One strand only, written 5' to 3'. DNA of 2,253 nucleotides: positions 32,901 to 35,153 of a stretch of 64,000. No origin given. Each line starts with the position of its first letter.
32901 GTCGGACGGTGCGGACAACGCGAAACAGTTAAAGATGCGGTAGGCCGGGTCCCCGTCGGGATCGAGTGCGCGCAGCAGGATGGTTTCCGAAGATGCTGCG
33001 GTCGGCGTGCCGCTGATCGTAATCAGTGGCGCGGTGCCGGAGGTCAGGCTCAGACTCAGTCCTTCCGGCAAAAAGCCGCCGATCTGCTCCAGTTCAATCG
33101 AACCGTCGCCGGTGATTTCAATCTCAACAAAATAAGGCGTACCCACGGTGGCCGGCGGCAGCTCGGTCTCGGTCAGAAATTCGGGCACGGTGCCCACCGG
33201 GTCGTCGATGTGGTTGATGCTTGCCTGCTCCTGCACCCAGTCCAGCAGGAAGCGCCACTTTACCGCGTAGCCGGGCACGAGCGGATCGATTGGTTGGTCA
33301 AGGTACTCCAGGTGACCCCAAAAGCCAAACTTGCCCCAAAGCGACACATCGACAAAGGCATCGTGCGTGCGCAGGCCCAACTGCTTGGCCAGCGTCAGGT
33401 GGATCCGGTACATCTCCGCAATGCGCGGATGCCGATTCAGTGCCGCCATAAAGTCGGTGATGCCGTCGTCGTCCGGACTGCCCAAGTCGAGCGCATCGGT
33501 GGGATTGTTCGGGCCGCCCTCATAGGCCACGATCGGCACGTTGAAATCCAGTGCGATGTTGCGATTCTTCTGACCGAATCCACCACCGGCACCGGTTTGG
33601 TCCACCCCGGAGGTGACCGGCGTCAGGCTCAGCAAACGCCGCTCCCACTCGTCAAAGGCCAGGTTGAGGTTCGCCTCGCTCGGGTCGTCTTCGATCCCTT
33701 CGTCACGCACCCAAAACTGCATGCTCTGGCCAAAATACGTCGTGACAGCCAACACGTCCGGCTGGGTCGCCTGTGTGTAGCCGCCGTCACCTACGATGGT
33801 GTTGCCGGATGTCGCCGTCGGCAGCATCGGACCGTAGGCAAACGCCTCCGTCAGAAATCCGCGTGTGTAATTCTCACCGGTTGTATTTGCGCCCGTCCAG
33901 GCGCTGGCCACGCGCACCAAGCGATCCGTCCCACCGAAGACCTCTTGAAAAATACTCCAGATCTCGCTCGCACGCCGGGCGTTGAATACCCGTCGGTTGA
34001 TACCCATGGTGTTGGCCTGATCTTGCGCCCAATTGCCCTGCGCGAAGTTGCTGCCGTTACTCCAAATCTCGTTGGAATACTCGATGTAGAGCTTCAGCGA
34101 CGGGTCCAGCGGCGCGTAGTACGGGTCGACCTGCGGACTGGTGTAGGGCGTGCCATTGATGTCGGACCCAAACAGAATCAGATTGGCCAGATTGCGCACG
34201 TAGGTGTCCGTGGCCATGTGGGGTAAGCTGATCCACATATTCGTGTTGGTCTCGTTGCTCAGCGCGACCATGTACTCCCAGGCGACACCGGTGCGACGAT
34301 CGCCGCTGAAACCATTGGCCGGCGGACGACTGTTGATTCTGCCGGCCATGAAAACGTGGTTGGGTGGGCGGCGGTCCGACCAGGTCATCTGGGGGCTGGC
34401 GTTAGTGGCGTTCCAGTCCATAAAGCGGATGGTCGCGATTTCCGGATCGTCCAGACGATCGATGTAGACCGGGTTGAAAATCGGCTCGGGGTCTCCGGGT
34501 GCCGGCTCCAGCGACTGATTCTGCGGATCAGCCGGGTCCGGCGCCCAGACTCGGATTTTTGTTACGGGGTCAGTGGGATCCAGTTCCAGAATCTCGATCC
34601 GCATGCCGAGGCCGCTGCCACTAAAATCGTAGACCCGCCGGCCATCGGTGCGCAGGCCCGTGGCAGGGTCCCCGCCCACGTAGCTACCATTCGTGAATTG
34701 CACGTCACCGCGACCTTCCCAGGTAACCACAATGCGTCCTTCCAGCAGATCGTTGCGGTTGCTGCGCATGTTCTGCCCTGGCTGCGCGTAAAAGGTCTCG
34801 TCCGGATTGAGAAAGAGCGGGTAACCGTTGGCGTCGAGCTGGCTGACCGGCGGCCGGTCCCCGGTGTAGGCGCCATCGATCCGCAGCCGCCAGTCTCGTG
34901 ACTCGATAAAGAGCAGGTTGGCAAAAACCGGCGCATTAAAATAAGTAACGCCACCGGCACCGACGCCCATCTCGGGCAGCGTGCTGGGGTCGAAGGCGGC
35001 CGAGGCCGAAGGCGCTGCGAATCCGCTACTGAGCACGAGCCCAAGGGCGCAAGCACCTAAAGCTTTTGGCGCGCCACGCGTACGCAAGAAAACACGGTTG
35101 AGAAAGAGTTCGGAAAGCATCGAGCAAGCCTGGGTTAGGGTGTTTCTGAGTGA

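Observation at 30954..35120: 1388-aa secreted protein with an unassigned TIM-barrel-like catalytic module and a recent internal duplication of a ~237-aa LamG-like domain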

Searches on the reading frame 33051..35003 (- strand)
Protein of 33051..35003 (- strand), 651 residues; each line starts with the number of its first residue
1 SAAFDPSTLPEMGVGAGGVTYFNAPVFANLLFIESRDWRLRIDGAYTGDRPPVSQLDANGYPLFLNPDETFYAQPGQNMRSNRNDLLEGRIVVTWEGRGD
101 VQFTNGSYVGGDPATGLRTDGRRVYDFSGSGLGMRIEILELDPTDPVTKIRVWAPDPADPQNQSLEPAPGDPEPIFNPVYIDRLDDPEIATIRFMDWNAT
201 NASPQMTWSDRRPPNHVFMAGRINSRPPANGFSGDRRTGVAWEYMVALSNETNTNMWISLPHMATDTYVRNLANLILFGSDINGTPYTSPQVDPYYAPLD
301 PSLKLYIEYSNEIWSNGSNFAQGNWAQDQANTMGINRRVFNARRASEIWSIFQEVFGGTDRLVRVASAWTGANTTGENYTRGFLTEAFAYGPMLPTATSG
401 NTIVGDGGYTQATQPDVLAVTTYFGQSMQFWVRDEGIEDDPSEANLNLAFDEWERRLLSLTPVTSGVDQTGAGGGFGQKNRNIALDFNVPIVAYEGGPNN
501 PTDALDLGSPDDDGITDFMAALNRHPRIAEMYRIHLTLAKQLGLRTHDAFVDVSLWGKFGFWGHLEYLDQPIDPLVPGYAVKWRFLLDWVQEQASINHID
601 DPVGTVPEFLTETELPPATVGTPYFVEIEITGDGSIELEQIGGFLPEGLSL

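Call 10: find_homologous_proteins(query=window:33051-35003:-)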
Query window:33051-35003:- (651 aa): 391 proteins with E <= 0.001 among 8000 candidates; the best 120 are listed.
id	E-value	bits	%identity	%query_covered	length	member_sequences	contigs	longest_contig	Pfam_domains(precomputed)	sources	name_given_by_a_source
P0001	0.0e+0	1199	79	100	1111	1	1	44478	-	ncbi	-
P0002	2.5e-224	765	54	100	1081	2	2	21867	PF00041.28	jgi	jgi:hypothetical protein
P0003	2.9e-163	563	45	100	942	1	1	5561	-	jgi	jgi:hypothetical protein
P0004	1.2e-162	561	44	100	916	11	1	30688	-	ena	-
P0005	2.6e-160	553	44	100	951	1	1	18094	-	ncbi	-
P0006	3.1e-160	553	44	100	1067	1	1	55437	-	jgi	jgi:hypothetical protein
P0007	1.9e-159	550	44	100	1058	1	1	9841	-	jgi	jgi:hypothetical protein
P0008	2.5e-159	550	44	100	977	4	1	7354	PF05345.19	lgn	-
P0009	2.6e-158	547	44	100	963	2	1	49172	PF05345.19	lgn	-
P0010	4.2e-158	546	45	100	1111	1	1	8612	-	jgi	jgi:hypothetical protein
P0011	1.4e-156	541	44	99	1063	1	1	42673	-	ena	-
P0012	1.5e-156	541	42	100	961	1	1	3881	-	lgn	-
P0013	2.4e-156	540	42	100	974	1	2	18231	-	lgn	-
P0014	8.8e-156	538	43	100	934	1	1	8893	-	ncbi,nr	ncbi:MAG: hypothetical protein K1X53_08460 [Candidatus Sumerlaeaceae bacterium]|nr:hypothetical prot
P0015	3.7e-155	536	43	99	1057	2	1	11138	-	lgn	-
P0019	1.8e-154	534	43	100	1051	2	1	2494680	-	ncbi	ncbi:MAG: hypothetical protein U1F71_01235 [Verrucomicrobiaceae bacterium]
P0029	6.0e-152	526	43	100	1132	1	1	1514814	-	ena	-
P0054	1.2e-147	511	44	99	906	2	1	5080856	-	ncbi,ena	-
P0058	3.3e-147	510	42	100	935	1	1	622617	-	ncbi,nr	ncbi:MAG: hypothetical protein SF028_03285 [Candidatus Sumerlaeia bacterium]|nr:hypothetical protein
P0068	2.7e-145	504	41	100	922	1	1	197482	-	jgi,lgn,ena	-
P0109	4.0e-140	486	42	100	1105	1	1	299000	-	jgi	jgi:hypothetical protein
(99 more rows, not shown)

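Call 22: predict_structure(alignment_id=A2)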
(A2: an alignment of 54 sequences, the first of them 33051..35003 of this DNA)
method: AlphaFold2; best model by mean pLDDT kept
length: 651 residues; sequences in the alignment: 54
mean_pLDDT: 86.6   pTM: 0.91
mean pLDDT of the five models: 86.6, 86.2, 84.7, 83.4, 81.8
residues with pLDDT >= 90: 382; 70-90: 188; 50-70: 49; < 50: 32
segments of 3 or more residues with pLDDT < 50: 398-409, 465-467, 469-473, 553-558
pLDDT, mean of each block of 10 residues (from residue 1): 81 81 76 86 91 94 96 71 80 97 93 92 91 84 97 95 96 94 89 88 91 93 89 90 98 96 95 99 97 98 95 75 93 96 95 93 90 76 95 68 45 88 84 93 95 87 51 66 94 86 72 81 90 91 89 47 65 90 91 90 86 88 91 85 85 84
secondary structure, 60 per line:
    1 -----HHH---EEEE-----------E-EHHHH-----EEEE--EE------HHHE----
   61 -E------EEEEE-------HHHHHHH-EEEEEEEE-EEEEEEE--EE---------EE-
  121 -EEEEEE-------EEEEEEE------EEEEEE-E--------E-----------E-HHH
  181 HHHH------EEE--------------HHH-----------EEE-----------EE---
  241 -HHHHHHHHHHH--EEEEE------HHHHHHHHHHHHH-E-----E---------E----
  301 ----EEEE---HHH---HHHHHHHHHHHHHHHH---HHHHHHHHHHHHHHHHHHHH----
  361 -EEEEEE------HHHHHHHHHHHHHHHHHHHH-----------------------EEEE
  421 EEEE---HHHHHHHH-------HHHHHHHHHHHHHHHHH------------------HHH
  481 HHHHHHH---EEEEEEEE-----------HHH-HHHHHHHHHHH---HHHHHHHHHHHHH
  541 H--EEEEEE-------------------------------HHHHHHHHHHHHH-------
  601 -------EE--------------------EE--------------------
elements in order: E12-15 H30-33 E39-42 E69-73 H81-87 E89-96 E98-104 E122-127 E135-141 E148-153 H178-184 E191-193 E222-224 H242-252 E255-259 H266-278 E305-308 H318-333 H337-356 E362-367 H374-393 E417-424 H428-435 H443-459 H478-487 E491-498 H514-524 H528-541 E544-549 H581-593

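Call 25: fold_search(model_id=the predicted structure, library=pdb)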
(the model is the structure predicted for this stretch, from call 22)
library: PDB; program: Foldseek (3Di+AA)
matches with E <= 10: 1125; with E <= 0.001: 21
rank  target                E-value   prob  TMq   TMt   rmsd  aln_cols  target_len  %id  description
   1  2vrq_A                8.0e-06  1.00  0.30  0.38   7.4       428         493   13  STRUCTURE OF AN INACTIVE MUTANT OF ARABINOFURANOSIDASE FROM THERMOBACILLUS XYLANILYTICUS IN COMPLEX WITH A PENTASACCHA (released 2008-07-01)
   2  2vrk_A                2.6e-05  1.00  0.32  0.40   7.2       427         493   13  Structure of a seleno-methionyl derivative of wild type arabinofuranosidase from Thermobacillus xylanilyticus (released 2008-07-01)
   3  6zt6_A                2.9e-05  1.00  0.28  0.35   8.4       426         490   10  X-ray structure of mutated arabinofuranosidase (released 2021-02-10)
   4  4nrr_B                4.1e-05  1.00  0.26  0.36  13.8       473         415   12  Crystal Structure of Glycoside Hydrolase Family 5 Mannosidase (E202A mutant) from Rhizomucor miehei in complex with ma (released 2014-11-19)
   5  6zt7_A                4.4e-05  1.00  0.28  0.35   8.4       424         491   12  X-ray structure of mutated arabinofuranosidase (released 2021-02-10)
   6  6tn6                  9.2e-05  1.00  0.26  0.34  10.2       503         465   10  X-ray structure of the endo-beta-1,4-mannanase from Thermotoga petrophila (released 2020-04-29)
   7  4lyp_B                9.2e-05  0.99  0.26  0.35  13.8       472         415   12  Crystal Structure of Glycoside Hydrolase Family 5 Mannosidase from Rhizomucor miehei (released 2014-08-06)
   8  4lyp_A                9.7e-05  1.00  0.28  0.39   9.3       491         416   11  Crystal Structure of Glycoside Hydrolase Family 5 Mannosidase from Rhizomucor miehei (released 2014-08-06)
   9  6zt9_C                1.0e-04  1.00  0.29  0.37   7.7       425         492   11  X-ray structure of mutated arabinofuranosidase (released 2021-02-10)
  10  6zt9_A                1.2e-04  1.00  0.29  0.37   7.6       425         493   11  X-ray structure of mutated arabinofuranosidase (released 2021-02-10)
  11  4nrr_A                1.3e-04  0.99  0.25  0.35  13.9       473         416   13  Crystal Structure of Glycoside Hydrolase Family 5 Mannosidase (E202A mutant) from Rhizomucor miehei in complex with ma (released 2014-11-19)
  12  2c8n_D                1.4e-04  1.00  0.29  0.37   8.4       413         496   11  The Structure of a family 51 arabinofuranosidase, Araf51, from Clostridium thermocellum in complex with 1,3-linked ara (released 2005-12-14)
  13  1us2_A                1.8e-04  0.85  0.20  0.24  17.0       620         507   10  Xylanase10C (mutant E385A) from Cellvibrio japonicus in complex with xylopentaose (released 2003-12-18)
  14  4lyq_A                2.2e-04  1.00  0.27  0.38   9.4       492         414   10  Crystal Structure of Glycoside Hydrolase Family 5 Mannosidase from Rhizomucor miehei, E202A mutant (released 2014-08-06)
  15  8gf3                  3.4e-04  0.99  0.25  0.40   9.6       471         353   10  Crystallographic structure from BlMan5_7 (released 2024-04-17)
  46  8dhe_A                7.7e-03  0.18  0.18  0.17  21.6       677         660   10  Tannerella forsythia beta-glucuronidase (mL1) (released 2023-05-17)
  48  8znv                  8.7e-03  0.80  0.23  0.32  11.2       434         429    9  Crystal structure of beta-glucosidase Cba3 from Cellulomonas biazotea (released 2025-05-28)
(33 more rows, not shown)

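Call 26: search_solved_structures(query=A2, max_evalue=10, show_alignments=3)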
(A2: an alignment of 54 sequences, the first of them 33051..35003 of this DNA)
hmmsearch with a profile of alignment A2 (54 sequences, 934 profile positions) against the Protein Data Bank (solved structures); distinct sequences matched with E-value up to 10: 2.
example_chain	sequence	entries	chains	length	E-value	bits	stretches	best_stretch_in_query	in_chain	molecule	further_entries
4m03_A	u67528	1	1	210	0.0022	19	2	658-738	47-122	Serine-rich adhesin for platelets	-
2kyr_A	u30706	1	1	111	0.96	10.3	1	640-692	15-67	Fructose-like phosphotransferase enzyme IIB component 1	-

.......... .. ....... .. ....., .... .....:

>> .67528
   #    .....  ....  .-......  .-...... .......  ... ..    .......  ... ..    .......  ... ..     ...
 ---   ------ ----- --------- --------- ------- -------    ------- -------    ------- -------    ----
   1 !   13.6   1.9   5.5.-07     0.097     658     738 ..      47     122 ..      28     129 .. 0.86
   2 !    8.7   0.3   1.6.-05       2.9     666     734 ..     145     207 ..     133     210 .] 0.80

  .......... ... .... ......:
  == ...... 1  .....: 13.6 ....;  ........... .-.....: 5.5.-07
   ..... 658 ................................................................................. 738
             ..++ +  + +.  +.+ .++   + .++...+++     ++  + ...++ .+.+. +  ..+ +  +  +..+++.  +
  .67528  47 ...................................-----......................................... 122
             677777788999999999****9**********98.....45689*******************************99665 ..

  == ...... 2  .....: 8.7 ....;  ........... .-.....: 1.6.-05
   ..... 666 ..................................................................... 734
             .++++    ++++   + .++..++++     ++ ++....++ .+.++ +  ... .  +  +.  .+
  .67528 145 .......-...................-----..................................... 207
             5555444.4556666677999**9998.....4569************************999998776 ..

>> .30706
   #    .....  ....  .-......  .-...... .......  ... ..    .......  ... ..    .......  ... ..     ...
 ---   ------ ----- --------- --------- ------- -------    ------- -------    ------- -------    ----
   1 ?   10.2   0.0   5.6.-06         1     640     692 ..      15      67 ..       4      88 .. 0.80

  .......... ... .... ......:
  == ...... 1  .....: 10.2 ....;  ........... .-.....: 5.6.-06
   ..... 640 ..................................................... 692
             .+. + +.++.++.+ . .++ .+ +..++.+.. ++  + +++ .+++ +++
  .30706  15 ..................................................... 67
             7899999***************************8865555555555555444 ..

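Call 32: search_protein_families(library=pfam, alignment_id=A3, max_evalue=1)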
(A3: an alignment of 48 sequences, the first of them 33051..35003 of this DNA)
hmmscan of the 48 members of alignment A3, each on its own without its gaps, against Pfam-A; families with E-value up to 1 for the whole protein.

A. member 1, window:33051-35003:- (651 aa): 0 families

B. families by the number of members that match (of 48 scanned): 36 families (the first 25 are shown)
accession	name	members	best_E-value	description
PF05345.18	He_PIG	7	8.7e-14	Putative Ig domain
PF00404.24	Dockerin_1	2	2.1e-11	Dockerin type I domain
PF17963.7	Big_9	2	3e-08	Bacterial Ig domain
PF00041.27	fn3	2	9e-08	Fibronectin type III domain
PF18884.5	TSP3_bac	2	0.00026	Bacterial TSP3 repeat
PF24628.1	DUF7627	2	0.23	Repeat of unknown function (DUF7627)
PF13927.12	Ig_3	1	6.4e-11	Immunoglobulin domain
PF01833.30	TIG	1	1.7e-08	IPT/TIG domain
PF03422.21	CBM_6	1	3.4e-08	Carbohydrate binding module (family 6)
PF07679.22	I-set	1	4.5e-07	Immunoglobulin I-set domain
PF16990.11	CBM_35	1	1.6e-05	Carbohydrate binding module (family 35)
PF17892.7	Cadherin_5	1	6.4e-05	Cadherin-like domain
PF13517.12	FG-GAP_3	1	0.00012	FG-GAP-like repeat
PF18099.7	CBM_35_2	1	0.00013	Carbohydrate binding module (family 35)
PF13895.12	Ig_2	1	0.0002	Immunoglobulin domain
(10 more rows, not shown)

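Call 33: find_encoding_contigs(protein=P0001, flank=10000, max_places=3)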
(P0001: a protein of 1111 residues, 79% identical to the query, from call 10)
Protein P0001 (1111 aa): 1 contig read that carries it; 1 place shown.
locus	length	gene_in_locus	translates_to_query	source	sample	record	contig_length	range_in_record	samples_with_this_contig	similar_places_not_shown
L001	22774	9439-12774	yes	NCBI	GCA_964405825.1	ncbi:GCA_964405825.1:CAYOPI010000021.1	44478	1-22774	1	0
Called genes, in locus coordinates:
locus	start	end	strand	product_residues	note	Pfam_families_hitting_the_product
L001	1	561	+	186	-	?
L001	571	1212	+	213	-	-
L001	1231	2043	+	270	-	PF21711:DCTN5 (faint), PF25084:LbH_EIF2B (faint), PF25087:GMPPB_C (faint), PF00132:Hexapep, PF13720:Acetyltransf_11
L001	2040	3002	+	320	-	PF04166:PdxA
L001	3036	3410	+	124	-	PF01521:Fe-S_biosyn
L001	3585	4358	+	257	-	PF05198:IF3_N, PF00707:IF3_C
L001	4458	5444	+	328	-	PF01520:Amidase_3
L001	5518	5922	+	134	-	PF02537:CRCB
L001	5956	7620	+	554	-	-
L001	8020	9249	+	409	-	PF04041:Glyco_hydro_130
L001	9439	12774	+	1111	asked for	-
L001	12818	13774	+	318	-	PF00248:Aldo_ket_red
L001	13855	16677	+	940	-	-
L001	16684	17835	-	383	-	PF03747:ADP_ribosyl_GH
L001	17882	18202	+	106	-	PF09996:DUF2237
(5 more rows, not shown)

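Call 34: find_encoding_contigs(protein=P0054, flank=10000, max_places=2)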
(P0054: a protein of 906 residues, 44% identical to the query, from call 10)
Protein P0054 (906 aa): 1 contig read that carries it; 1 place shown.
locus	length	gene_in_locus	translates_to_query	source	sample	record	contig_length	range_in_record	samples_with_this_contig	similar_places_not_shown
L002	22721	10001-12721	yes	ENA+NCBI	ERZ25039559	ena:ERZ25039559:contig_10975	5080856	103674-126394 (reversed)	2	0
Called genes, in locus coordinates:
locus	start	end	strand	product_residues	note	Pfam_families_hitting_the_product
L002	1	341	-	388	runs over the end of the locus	PF14224:DUF4331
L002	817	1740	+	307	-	PF00487:FA_desaturase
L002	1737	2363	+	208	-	PF14378:PAP2_3 (weak)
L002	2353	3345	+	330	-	PF00355:Rieske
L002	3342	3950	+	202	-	PF13577:SnoaL_4, PF13474:SnoaL_3 (weak), PF14534:DUF4440, PF12680:SnoaL_2 (weak)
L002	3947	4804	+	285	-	-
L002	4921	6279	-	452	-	PF00266:Aminotran_5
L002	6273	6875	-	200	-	-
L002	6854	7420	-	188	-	PF04143:Sulf_transp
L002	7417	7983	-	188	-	PF04143:Sulf_transp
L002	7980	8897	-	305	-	PF00581:Rhodanese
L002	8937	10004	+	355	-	PF01965:DJ-1_PfpI, PF12833:HTH_18, PF00165:HTH_AraC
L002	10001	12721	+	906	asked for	-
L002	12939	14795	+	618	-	-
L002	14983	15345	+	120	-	-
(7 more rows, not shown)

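Call 35: find_encoding_contigs(protein=P0019, flank=10000, max_places=2)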
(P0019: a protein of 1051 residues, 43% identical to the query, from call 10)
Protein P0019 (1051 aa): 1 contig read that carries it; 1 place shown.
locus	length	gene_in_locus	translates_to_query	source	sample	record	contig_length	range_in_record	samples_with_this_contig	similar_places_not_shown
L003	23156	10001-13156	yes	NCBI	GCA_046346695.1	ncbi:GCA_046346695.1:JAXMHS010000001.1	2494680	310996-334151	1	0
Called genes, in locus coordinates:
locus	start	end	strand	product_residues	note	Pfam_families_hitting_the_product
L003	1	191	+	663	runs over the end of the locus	PF22745:Nlig-Ia, PF01653:DNA_ligase_aden, PF00633:HHH (faint), PF03120:OB_DNA_ligase, PF03119:DNA_ligase_ZBD, PF12826:HHH_2, PF00533:BRCT, PF12738:PTCB-BRCT, +1 more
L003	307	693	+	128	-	-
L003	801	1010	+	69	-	-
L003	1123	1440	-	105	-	-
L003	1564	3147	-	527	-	-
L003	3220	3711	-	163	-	PF00075:RNase_H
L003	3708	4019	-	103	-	PF12823:DUF3817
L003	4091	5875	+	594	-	-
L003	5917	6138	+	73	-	-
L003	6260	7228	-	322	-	PF01791:DeoC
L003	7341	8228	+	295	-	PF01063:Aminotran_4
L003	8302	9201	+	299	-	PF03734:YkuD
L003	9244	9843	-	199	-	PF06439:3keto-disac_hyd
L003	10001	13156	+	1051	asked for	-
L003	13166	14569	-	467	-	PF01406:tRNA-synt_1e, PF09334:tRNA-synt_1g (faint)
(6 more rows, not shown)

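Call 46: search_protein_representatives(protein=window:33051-35003:-)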
Query: 651 residues. Proteins with E-value up to 0.001 (for the whole library): 4528; up to 1e-10: 2438; up to 1e-30: 181. The best 150 are listed.
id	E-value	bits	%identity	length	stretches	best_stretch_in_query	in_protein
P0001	0.0e+00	1199.4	79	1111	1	1-651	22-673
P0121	5.5e-158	543.8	47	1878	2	233-641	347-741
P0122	8.1e-155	533.4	50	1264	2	2-650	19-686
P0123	1.0e-154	533.0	48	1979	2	226-638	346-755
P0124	3.0e-146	505.1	47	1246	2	3-498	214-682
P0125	9.0e-144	496.9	46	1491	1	2-650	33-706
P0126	1.9e-143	495.8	49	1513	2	4-442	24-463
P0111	1.4e-140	486.3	46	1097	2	4-435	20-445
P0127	1.4e-137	476.4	47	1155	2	3-433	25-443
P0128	2.4e-137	475.7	45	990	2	4-503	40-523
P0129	3.3e-137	475.2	45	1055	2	2-437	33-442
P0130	5.4e-135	467.8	46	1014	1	12-650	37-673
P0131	4.4e-134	464.8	44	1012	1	2-650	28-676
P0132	9.1e-134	463.8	46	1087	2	5-435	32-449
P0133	2.6e-133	462.3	46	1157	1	3-650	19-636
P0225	7.2e-39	150.2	37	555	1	41-582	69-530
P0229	2.0e-38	148.7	37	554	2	59-371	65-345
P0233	6.1e-38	147.1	31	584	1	83-650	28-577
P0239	1.1e-36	143.0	38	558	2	55-366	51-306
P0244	7.3e-36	140.2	36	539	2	7-370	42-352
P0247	2.7e-35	138.4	33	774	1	8-593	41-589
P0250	6.8e-35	137.0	34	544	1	10-571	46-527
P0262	1.1e-33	133.1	35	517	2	12-401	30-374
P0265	2.8e-33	131.7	35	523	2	10-368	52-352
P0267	4.5e-33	131.0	37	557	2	5-368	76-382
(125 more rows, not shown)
